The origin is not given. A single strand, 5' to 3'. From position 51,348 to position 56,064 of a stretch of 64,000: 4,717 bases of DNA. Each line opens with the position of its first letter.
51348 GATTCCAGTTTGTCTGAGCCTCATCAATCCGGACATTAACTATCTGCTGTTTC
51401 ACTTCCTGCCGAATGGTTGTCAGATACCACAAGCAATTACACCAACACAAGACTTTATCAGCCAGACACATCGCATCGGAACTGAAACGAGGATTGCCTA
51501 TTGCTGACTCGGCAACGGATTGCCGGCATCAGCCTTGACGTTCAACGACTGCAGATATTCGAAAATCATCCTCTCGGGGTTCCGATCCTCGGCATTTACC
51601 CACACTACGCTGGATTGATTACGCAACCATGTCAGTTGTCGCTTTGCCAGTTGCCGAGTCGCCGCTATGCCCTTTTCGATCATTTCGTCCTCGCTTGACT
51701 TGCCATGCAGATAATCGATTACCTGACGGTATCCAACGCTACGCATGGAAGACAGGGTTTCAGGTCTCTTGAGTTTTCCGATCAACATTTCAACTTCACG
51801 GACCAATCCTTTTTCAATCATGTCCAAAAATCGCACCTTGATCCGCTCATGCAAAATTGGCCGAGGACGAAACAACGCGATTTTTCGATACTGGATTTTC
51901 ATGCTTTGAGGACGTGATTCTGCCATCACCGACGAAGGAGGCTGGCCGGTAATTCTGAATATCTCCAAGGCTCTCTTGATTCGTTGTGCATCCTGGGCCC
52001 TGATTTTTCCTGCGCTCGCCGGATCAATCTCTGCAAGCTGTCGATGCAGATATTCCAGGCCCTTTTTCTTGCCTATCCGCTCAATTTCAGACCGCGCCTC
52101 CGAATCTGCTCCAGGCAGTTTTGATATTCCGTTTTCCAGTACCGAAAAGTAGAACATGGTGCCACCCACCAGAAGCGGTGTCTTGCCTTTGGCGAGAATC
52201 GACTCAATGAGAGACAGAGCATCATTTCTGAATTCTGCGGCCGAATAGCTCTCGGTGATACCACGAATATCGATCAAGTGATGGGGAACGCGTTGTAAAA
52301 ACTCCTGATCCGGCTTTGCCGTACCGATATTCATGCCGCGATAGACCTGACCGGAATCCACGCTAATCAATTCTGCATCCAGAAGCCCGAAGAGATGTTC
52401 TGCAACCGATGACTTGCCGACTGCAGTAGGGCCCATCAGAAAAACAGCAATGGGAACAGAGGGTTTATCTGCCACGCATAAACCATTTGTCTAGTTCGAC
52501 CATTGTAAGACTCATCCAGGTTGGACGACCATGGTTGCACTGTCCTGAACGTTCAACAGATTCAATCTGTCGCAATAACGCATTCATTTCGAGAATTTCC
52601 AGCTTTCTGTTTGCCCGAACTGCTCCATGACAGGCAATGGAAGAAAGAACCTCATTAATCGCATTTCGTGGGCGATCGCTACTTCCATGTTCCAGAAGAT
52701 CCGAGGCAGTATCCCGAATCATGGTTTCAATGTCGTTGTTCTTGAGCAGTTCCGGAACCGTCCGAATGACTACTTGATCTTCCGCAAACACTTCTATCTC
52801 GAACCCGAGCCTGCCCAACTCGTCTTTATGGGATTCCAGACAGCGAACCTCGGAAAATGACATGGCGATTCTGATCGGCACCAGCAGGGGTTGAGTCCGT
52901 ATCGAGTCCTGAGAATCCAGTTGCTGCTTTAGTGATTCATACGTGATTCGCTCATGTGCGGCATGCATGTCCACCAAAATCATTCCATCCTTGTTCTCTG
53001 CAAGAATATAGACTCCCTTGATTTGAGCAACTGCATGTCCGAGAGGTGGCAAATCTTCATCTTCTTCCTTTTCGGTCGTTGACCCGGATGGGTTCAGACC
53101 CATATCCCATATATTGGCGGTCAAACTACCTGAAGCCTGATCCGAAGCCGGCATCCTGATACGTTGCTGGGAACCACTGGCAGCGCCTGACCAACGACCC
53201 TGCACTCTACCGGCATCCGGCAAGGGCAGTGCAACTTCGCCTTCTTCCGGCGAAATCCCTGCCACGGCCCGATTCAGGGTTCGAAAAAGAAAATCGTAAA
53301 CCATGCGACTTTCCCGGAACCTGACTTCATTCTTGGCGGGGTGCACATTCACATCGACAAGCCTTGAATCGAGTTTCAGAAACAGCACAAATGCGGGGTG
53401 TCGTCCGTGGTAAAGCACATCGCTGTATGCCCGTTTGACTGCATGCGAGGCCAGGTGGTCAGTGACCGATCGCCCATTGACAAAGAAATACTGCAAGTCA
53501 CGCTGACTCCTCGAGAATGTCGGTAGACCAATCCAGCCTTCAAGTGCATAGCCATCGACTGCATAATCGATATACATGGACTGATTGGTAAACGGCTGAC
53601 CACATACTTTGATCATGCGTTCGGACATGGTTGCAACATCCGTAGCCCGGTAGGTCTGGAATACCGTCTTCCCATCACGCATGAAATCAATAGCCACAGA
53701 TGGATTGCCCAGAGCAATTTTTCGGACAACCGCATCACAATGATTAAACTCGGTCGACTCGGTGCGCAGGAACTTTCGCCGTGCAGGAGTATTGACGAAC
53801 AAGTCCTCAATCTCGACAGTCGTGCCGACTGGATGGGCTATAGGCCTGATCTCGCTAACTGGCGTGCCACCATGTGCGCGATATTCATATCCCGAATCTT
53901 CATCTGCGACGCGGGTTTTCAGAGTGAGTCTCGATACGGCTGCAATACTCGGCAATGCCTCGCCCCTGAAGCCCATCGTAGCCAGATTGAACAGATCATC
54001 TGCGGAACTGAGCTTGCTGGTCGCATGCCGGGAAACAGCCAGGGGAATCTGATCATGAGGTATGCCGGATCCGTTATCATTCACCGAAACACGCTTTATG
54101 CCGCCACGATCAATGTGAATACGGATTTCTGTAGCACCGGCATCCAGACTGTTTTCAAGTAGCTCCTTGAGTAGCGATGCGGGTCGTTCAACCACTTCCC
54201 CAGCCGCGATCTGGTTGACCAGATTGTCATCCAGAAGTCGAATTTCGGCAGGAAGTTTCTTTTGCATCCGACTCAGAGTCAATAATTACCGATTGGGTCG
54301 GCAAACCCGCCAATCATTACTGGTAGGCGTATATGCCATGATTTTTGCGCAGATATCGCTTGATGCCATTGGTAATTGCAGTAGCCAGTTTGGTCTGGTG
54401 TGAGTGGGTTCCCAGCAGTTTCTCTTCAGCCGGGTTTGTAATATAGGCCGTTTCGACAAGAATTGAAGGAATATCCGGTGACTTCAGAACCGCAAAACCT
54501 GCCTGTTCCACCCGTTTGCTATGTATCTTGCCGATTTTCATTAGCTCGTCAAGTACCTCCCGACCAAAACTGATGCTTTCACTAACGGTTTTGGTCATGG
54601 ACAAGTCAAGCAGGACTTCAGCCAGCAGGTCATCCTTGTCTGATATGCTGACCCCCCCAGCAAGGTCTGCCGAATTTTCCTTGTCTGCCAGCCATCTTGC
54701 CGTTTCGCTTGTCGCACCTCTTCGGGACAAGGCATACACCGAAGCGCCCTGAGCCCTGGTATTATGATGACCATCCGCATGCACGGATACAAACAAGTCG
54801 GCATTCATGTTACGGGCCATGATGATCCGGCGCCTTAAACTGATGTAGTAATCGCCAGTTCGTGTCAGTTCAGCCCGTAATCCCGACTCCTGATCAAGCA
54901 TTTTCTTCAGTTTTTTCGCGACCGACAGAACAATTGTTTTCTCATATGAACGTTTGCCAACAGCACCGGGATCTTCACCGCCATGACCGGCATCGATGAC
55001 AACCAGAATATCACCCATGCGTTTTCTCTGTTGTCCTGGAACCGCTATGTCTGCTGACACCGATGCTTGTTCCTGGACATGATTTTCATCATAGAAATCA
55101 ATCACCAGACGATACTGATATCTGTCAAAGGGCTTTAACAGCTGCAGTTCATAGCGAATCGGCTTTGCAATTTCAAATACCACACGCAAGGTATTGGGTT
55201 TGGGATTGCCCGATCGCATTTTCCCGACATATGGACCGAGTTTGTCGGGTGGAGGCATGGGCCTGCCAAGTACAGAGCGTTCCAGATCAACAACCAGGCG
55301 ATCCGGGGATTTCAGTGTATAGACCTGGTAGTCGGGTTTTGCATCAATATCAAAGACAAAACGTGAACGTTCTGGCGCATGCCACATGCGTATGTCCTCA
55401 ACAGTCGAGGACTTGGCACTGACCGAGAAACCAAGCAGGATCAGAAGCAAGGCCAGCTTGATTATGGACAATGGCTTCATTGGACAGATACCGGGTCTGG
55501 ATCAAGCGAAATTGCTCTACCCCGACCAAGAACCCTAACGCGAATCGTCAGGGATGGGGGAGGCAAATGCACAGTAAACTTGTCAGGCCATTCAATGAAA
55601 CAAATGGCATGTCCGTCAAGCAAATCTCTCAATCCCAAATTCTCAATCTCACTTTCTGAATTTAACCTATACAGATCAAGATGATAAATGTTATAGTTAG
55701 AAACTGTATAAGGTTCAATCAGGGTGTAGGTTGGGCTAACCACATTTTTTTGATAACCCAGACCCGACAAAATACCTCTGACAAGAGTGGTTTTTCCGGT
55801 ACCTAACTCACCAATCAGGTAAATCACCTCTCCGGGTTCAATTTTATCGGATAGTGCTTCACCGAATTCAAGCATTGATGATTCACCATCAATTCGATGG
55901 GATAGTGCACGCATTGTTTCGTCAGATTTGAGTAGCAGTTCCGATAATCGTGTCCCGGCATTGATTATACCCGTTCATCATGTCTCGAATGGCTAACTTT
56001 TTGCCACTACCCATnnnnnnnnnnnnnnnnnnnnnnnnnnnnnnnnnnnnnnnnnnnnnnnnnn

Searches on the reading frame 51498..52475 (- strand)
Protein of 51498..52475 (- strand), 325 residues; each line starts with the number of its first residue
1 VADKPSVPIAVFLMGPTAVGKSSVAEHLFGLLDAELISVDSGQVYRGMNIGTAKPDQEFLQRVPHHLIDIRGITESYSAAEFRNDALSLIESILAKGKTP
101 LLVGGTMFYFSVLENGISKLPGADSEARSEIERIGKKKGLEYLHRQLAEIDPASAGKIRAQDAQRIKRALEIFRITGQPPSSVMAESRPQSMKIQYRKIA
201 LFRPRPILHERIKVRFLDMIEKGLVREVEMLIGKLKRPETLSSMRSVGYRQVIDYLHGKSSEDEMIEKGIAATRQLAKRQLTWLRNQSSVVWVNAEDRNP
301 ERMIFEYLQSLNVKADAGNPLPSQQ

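Call 5: search_protein_families(library=ncbifam, proteins=[window:51498-52475:-], max_evalue=0.00001)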
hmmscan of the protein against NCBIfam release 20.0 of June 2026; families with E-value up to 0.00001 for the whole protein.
window:51498-52475:- (325 aa): 1 family
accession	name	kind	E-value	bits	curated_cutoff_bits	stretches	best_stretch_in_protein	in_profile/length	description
TIGR00174.1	miaA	equivalog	2.2e-90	302.8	148.65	1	10-297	1-287/288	tRNA (adenosine(37)-N6)-dimethylallyltransferase MiaA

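Call 6: find_homologous_proteins(query=window:51498-52475:-, max_evalue=1e-20)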
Query window:51498-52475:- (325 aa): 8000 proteins with E <= 1e-20 among 8000 candidates; the best 120 are listed.
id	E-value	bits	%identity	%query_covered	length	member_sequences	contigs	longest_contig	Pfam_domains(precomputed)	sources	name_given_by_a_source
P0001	8.6e-199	677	100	96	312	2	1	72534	PF01715.24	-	-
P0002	8.7e-161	552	81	96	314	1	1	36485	PF01745.23,PF01715.24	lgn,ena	-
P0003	1.4e-160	552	80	97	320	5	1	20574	PF01745.23,PF01715.24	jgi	-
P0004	9.0e-154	529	76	97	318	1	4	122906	PF01745.23,PF01715.24,PF13671.13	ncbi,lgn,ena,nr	ncbi:MAG: tRNA (adenosine(37)-N6)-dimethylallyltransferase MiaA [Gammaproteobacteria bacterium]|nr:t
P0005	1.6e-152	525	79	96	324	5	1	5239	PF01745.23,PF01715.24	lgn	-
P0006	2.2e-140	485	73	95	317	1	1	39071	PF01745.23,PF01715.24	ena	-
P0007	2.5e-135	469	68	97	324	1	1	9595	PF01745.23,PF01715.24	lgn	-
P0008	2.2e-131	456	71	92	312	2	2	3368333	PF01745.23,PF01715.24,PF02224.25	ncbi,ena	-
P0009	1.0e-120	421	64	94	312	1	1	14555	PF01715.24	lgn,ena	-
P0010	2.2e-113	397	66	86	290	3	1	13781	PF01715.24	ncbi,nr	ncbi:MAG: tRNA (adenosine(37)-N6)-dimethylallyltransferase MiaA, partial [Gammaproteobacteria bacter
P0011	1.0e-101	358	57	94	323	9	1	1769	PF01715.24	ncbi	-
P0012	1.6e-99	351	56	91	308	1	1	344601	PF01715.24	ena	-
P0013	1.1e-98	348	56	92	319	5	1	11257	PF01745.23,PF01715.24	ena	-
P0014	3.8e-98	347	54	92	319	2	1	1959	PF01715.24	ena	-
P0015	1.8e-97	344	55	92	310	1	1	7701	PF01715.24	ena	-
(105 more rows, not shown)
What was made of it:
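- The window comes from a metagenome-type assembly whose source contig is 72.5 kb (call 6).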

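Call 9: find_encoding_contigs(protein=P0002, flank=10000, max_places=2)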
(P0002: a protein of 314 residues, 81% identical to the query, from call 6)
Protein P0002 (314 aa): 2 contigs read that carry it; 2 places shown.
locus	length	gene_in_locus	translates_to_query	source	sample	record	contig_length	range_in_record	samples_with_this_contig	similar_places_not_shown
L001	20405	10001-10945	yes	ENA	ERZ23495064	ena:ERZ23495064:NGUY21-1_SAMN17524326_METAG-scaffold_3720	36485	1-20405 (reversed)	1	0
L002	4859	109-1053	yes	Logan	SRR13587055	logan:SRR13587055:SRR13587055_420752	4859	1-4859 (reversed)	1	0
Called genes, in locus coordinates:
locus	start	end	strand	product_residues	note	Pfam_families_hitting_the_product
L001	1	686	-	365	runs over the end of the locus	PF08331:QueG_DUF1730, PF12838:Fer4_7 (faint), PF13484:Fer4_16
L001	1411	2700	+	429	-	PF13191:AAA_16 (weak), PF13401:AAA_22 (faint)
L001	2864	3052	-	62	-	-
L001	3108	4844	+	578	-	PF00654:Voltage_CLC, PF00571:CBS (faint)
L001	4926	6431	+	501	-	PF03853:YjeF_N, PF01256:Carb_kinase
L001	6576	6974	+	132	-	PF02367:TsaE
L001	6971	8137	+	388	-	PF11741:AMIN, PF01520:Amidase_3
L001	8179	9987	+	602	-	PF02518:HATPase_c (weak), PF13589:HATPase_c_3, PF01119:DNA_mis_repair, PF08676:MutL_C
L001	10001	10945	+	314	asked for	PF01745:IPT (faint), PF01715:IPPT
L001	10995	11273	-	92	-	-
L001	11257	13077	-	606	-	PF00501:AMP-binding, PF13193:AMP-binding_C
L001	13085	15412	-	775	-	PF00005:ABC_tran, PF13304:AAA_21 (faint), PF01425:Amidase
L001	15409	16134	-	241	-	PF00005:ABC_tran, PF02463:SMC_N (faint), PF13304:AAA_21 (weak)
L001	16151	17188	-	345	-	PF02653:BPD_transp_2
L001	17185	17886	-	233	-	PF02653:BPD_transp_2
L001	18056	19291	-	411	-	PF13433:Peripla_BP_5, PF13458:Peripla_BP_6, PF01094:ANF_receptor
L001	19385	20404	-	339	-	?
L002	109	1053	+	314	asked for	PF01745:IPT (faint), PF01715:IPPT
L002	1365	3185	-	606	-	PF00501:AMP-binding, PF13193:AMP-binding_C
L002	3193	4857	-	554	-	?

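Call 10: find_encoding_contigs(protein=P0003, flank=10000, max_places=2)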
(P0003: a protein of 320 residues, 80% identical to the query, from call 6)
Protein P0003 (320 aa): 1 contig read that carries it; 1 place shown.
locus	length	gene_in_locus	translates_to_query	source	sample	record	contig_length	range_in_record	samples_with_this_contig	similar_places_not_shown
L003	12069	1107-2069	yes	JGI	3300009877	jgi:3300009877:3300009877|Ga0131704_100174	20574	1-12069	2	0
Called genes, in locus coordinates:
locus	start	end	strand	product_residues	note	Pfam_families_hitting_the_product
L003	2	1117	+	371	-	?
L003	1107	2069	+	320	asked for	PF01745:IPT (faint), PF01715:IPPT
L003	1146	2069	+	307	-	PF01745:IPT (faint), PF01715:IPPT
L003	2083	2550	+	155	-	-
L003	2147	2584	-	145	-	-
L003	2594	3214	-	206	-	-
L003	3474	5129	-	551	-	PF00501:AMP-binding, PF13193:AMP-binding_C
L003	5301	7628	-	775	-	PF00005:ABC_tran, PF13304:AAA_21 (faint), PF01425:Amidase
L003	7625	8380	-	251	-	PF02463:SMC_N (faint), PF00005:ABC_tran, PF13304:AAA_21 (weak)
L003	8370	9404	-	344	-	PF02653:BPD_transp_2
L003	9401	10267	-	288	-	PF02653:BPD_transp_2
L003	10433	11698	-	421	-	PF13433:Peripla_BP_5, PF13458:Peripla_BP_6, PF01094:ANF_receptor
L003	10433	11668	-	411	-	PF13433:Peripla_BP_5, PF13458:Peripla_BP_6, PF01094:ANF_receptor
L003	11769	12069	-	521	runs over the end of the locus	PF01145:Band_7, PF15975:Flot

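Call 11: find_encoding_contigs(protein=P0004, flank=10000, max_places=2)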
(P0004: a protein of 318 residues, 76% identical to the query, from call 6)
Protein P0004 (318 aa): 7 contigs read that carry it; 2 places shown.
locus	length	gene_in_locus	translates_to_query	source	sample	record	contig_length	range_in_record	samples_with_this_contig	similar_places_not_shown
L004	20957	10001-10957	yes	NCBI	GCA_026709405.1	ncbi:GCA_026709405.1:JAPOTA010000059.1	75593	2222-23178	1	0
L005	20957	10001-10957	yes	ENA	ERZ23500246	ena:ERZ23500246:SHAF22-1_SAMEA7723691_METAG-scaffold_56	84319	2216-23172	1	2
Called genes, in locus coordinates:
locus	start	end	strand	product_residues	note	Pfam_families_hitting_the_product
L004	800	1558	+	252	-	-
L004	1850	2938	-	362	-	PF08331:QueG_DUF1730, PF13484:Fer4_16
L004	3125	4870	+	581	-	PF00654:Voltage_CLC, PF00571:CBS (faint)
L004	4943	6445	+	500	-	PF03853:YjeF_N, PF01256:Carb_kinase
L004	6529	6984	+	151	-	PF02367:TsaE, PF00005:ABC_tran (weak)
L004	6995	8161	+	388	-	PF11741:AMIN, PF01520:Amidase_3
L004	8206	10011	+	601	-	PF02518:HATPase_c, PF13589:HATPase_c_3, PF01119:DNA_mis_repair, PF08676:MutL_C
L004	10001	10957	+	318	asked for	PF01745:IPT (faint), PF13671:AAA_33 (faint), PF01715:IPPT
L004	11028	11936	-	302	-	PF00126:HTH_1, PF03466:LysR_substrate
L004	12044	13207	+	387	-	PF02771:Acyl-CoA_dh_N, PF02770:Acyl-CoA_dh_M, PF00441:Acyl-CoA_dh_1, PF08028:Acyl-CoA_dh_2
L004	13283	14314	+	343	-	PF03480:DctP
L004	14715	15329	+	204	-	PF04290:DctQ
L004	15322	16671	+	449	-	PF06808:DctM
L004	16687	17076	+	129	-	-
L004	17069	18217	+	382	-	PF02515:CoA_transf_3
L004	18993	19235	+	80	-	PF17209:Hfq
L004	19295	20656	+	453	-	PF13167:GTP-bdg_N, PF16360:GTP-bdg_M, PF03193:RsgA_GTPase (faint), PF01926:MMR_HSR1, PF02421:FeoB_N (weak), PF19275:HflX_C (weak)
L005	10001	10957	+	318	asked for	PF01745:IPT (faint), PF13671:AAA_33 (faint), PF01715:IPPT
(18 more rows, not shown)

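Call 12: find_encoding_contigs(protein=P0006, flank=10000, max_places=1)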
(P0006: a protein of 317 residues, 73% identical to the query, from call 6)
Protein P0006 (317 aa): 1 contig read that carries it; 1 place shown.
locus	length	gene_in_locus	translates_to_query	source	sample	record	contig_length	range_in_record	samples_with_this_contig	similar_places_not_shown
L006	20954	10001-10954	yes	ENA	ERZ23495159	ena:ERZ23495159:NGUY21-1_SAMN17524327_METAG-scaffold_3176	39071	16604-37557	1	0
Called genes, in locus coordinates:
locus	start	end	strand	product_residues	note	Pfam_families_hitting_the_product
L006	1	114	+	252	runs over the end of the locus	PF04445:SAM_MT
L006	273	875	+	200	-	PF04452:Methyltrans_RNA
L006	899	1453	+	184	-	PF00929:RNase_T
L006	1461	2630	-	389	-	PF08331:QueG_DUF1730, PF13484:Fer4_16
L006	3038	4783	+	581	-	PF00654:Voltage_CLC, PF00571:CBS (faint)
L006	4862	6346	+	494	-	PF03853:YjeF_N, PF01256:Carb_kinase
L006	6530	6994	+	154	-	PF02367:TsaE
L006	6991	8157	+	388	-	PF11741:AMIN, PF01520:Amidase_3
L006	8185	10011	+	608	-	PF02518:HATPase_c (weak), PF13589:HATPase_c_3, PF01119:DNA_mis_repair, PF08676:MutL_C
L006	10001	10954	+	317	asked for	PF01745:IPT (faint), PF01715:IPPT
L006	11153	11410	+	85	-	PF17209:Hfq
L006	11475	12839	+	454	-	PF13167:GTP-bdg_N, PF16360:GTP-bdg_M, PF01926:MMR_HSR1, PF19275:HflX_C (weak)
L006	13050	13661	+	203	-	PF01250:Ribosomal_S6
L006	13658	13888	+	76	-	PF01084:Ribosomal_S18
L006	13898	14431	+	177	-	PF01281:Ribosomal_L9_N, PF03948:Ribosomal_L9_C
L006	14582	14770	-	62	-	-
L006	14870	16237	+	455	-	PF00772:DnaB, PF13481:AAA_25, PF03796:DnaB_C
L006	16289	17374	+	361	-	PF01168:Ala_racemase_N, PF00842:Ala_racemase_C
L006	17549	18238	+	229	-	PF01346:FKBP_N, PF00254:FKBP_C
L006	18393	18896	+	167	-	PF05433:Rick_17kDa_Anti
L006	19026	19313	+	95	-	-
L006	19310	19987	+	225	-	PF00072:Response_reg, PF00486:Trans_reg_C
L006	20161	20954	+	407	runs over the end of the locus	PF26769:HAMP_PhoQ, PF02518:HATPase_c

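Call 13: find_encoding_contigs(protein=P0008, flank=10000, max_places=1)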
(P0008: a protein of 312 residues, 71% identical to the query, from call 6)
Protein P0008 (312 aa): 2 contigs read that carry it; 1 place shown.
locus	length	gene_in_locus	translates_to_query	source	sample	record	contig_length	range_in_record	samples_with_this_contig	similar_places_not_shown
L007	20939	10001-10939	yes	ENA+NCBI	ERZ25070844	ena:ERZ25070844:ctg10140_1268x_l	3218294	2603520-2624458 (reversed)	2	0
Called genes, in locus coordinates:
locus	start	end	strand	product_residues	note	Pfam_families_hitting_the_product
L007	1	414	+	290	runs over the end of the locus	PF04445:SAM_MT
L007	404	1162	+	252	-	PF04452:Methyltrans_RNA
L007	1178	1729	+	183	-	PF00929:RNase_T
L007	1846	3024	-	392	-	PF08331:QueG_DUF1730, PF13484:Fer4_16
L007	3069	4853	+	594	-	PF00654:Voltage_CLC, PF00571:CBS (faint)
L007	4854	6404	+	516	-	PF03853:YjeF_N, PF01256:Carb_kinase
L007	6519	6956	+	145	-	PF02367:TsaE, PF00005:ABC_tran (faint)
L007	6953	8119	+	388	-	PF11741:AMIN, PF01520:Amidase_3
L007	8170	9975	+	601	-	PF02518:HATPase_c, PF13589:HATPase_c_3, PF01119:DNA_mis_repair, PF08676:MutL_C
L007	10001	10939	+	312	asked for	PF01745:IPT (faint), PF02224:Cytidylate_kin (faint), PF01715:IPPT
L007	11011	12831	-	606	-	PF00501:AMP-binding, PF13193:AMP-binding_C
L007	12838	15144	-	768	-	PF00005:ABC_tran, PF13304:AAA_21 (faint), PF01425:Amidase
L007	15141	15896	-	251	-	PF00005:ABC_tran, PF02463:SMC_N (faint), PF13304:AAA_21 (weak)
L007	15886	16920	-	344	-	PF02653:BPD_transp_2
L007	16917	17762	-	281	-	PF02653:BPD_transp_2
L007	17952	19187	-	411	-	PF13433:Peripla_BP_5, PF13458:Peripla_BP_6, PF01094:ANF_receptor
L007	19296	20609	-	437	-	PF01145:Band_7 (weak), PF15975:Flot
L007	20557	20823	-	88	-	-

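Call 14: find_encoding_contigs(protein=P0009, flank=10000, max_places=1)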
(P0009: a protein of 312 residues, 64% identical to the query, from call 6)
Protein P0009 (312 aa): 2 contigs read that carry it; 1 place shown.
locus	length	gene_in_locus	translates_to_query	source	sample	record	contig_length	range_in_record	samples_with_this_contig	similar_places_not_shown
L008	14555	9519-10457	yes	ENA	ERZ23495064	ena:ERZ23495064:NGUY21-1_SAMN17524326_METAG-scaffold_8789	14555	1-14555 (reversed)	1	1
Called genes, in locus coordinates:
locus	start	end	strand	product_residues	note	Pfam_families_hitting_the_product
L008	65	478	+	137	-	-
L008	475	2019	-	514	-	PF02661:Fic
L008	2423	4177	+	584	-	PF00654:Voltage_CLC, PF00571:CBS (faint)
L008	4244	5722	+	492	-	PF03853:YjeF_N, PF01256:Carb_kinase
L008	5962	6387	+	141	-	PF02367:TsaE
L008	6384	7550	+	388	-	PF11741:AMIN, PF01520:Amidase_3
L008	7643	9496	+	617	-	PF02518:HATPase_c, PF13589:HATPase_c_3, PF01119:DNA_mis_repair, PF08676:MutL_C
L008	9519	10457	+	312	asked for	PF01715:IPPT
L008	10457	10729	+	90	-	-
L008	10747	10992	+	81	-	PF17209:Hfq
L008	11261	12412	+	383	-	PF13167:GTP-bdg_N, PF16360:GTP-bdg_M, PF01926:MMR_HSR1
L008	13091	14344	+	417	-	PF13304:AAA_21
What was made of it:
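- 51498..57529 (-): Conserved upstream half of the cluster: nnr (56015-57529), tsaE (55477-55914), AmiC/AmiB-type amidase (54317-55480), mutL (52465-54282), miaA (51498-52475). Same order in L001, L004, L006-L008 (calls 9-14).
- The two clade relatives that fall outside the carrier group, L006 and L008, are also contiguous (calls 12, 14).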

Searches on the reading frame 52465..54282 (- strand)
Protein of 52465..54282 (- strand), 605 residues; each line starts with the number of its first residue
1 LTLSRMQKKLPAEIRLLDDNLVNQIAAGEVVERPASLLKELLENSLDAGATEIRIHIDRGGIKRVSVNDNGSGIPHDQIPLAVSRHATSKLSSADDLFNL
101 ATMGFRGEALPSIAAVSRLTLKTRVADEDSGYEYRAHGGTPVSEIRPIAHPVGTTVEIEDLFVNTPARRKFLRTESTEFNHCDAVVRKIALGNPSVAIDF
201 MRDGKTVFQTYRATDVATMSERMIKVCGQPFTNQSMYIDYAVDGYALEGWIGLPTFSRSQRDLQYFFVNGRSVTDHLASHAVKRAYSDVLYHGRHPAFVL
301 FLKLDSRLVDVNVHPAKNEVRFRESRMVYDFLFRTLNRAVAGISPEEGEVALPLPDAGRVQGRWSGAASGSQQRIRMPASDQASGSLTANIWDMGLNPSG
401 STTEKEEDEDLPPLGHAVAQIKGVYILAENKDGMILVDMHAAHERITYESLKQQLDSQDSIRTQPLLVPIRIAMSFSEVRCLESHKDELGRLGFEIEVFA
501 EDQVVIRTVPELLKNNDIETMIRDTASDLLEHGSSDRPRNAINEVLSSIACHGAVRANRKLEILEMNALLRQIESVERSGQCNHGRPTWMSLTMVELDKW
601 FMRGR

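Call 5: search_protein_families(library=ncbifam, proteins=[window:52465-54282:-], max_evalue=0.00001)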
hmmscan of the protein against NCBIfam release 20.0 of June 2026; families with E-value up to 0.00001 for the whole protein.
window:52465-54282:- (605 aa): 8 families
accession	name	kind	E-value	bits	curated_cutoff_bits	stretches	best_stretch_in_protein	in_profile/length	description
NF000949.0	PRK00095.1-2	equivalog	8.2e-236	784.9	750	2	12-347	5-332/634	DNA mismatch repair endonuclease MutL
NF000953.0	PRK00095.2-4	equivalog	2.6e-184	614.6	693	1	13-603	2-610/611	DNA mismatch repair endonuclease MutL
TIGR00585.2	mutl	equivalog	1e-173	579.2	180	2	14-346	1-331/555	DNA mismatch repair endonuclease MutL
NF000952.0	PRK00095.2-2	subfamily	3.5e-163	544.4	840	2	14-341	3-328/623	DNA mismatch repair endonuclease MutL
NF000948.0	PRK00095.1-1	equivalog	3.5e-150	501.9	701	2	13-341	2-330/625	DNA mismatch repair endonuclease MutL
NF000950.0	PRK00095.1-3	equivalog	9.9e-138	460.3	756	2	13-339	3-324/641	DNA mismatch repair endonuclease MutL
NF000951.0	PRK00095.2-1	equivalog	7.6e-94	315.4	391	2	13-340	4-332/559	DNA mismatch repair endonuclease MutL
NF000954.0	PRK00095.2-5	equivalog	7e-83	279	937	1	11-524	4-519/588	DNA mismatch repair endonuclease MutL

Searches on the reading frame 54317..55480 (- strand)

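Call 5: search_protein_families(library=ncbifam, proteins=[window:54317-55480:-], max_evalue=0.00001)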
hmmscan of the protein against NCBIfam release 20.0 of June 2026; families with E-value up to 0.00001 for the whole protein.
window:54317-55480:- (387 aa): 5 families
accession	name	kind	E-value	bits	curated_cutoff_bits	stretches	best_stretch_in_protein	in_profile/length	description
NF038267.1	amidase_AmiC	exception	9.1e-97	324.3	700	1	15-377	25-406/407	N-acetylmuramoyl-L-alanine amidase AmiC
NF007652.1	PRK10319.1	equivalog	1e-80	271.2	400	1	148-378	48-279/291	N-acetylmuramoyl-L-alanine amidase AmiA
NF007751.0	PRK10431.1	equivalog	1.1e-66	225.3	532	1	137-378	169-417/445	N-acetylmuramoyl-L-alanine amidase AmiB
TIGR02883.1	spore_cwlD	equivalog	3.8e-29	102.1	221.55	2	160-264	3-121/189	N-acetylmuramoyl-L-alanine amidase CwlD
NF038140.1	amidase_Rv3717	exception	1.3e-12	47.7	335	0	172-241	58-129/233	Rv3717 family N-acetylmuramoyl-L-alanine amidase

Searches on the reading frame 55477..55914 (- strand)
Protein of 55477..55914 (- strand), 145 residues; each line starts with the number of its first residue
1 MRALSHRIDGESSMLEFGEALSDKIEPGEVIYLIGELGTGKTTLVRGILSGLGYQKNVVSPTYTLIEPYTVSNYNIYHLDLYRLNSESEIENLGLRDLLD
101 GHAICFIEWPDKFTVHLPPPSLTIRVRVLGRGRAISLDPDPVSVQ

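Call 5: search_protein_families(library=ncbifam, proteins=[window:55477-55914:-], max_evalue=0.00001)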
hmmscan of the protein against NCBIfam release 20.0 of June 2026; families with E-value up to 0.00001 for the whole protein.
window:55477-55914:- (145 aa): 2 families
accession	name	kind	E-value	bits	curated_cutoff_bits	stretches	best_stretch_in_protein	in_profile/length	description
TIGR00150.1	T6A_YjeE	equivalog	3.1e-42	143.6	60.1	1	10-137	4-131/135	tRNA (adenosine(37)-N6)-threonylcarbamoyltransferase complex ATPase subunit type 1 TsaE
NF007931.0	PRK10646.1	equivalog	1.8e-38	131.9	246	1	8-135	8-135/153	tRNA (adenosine(37)-N6)-threonylcarbamoyltransferase complex ATPase subunit type 1 TsaE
